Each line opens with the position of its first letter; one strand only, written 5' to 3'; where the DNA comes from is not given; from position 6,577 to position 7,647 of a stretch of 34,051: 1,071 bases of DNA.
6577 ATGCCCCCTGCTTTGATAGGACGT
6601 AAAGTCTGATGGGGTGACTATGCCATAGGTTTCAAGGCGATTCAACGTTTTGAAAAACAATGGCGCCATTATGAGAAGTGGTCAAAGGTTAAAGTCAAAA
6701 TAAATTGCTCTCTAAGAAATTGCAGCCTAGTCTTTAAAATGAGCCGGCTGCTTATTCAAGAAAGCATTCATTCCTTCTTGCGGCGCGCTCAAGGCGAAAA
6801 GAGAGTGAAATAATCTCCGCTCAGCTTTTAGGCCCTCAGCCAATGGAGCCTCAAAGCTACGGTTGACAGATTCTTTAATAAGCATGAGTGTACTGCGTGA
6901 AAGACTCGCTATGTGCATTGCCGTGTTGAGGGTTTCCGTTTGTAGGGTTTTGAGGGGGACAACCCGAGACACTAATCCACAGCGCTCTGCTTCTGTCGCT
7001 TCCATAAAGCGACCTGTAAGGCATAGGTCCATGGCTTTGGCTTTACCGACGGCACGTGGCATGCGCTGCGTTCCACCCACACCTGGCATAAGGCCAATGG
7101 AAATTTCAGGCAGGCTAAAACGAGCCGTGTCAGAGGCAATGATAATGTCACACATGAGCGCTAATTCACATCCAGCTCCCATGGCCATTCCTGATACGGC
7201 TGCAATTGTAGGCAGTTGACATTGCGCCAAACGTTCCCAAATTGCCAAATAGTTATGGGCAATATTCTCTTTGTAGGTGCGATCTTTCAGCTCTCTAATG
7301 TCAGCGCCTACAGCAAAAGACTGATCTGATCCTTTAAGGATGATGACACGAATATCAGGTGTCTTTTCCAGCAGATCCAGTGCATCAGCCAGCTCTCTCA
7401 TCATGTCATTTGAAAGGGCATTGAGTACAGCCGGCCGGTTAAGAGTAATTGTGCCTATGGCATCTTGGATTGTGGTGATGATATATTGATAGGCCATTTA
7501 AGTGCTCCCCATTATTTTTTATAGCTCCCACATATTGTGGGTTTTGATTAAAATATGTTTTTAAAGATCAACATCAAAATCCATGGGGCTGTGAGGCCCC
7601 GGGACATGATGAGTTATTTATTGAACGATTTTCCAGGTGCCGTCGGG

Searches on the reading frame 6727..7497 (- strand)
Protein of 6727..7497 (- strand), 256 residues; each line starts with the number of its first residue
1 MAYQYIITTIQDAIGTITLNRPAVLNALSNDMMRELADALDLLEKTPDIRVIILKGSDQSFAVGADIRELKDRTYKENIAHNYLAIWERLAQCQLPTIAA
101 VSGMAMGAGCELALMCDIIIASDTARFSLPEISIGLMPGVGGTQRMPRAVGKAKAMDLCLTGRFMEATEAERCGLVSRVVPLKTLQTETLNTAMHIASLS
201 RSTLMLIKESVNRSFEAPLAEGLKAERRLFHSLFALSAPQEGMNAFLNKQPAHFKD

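Call 20: search_protein_families(library=pfam, proteins=[window:6727-7497:-], max_evalue=0.00001)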
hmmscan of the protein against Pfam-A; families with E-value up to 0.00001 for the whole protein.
window:6727-7497:- (256 aa): 2 families
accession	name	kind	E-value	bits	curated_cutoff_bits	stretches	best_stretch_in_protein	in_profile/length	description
PF00378.25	ECH_1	-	1.8e-76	257.3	27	1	10-256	2-250/251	Enoyl-CoA hydratase/isomerase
PF16113.10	ECH_2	-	9.2e-39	134.3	27.2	1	14-186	1-178/335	Enoyl-CoA hydratase/isomerase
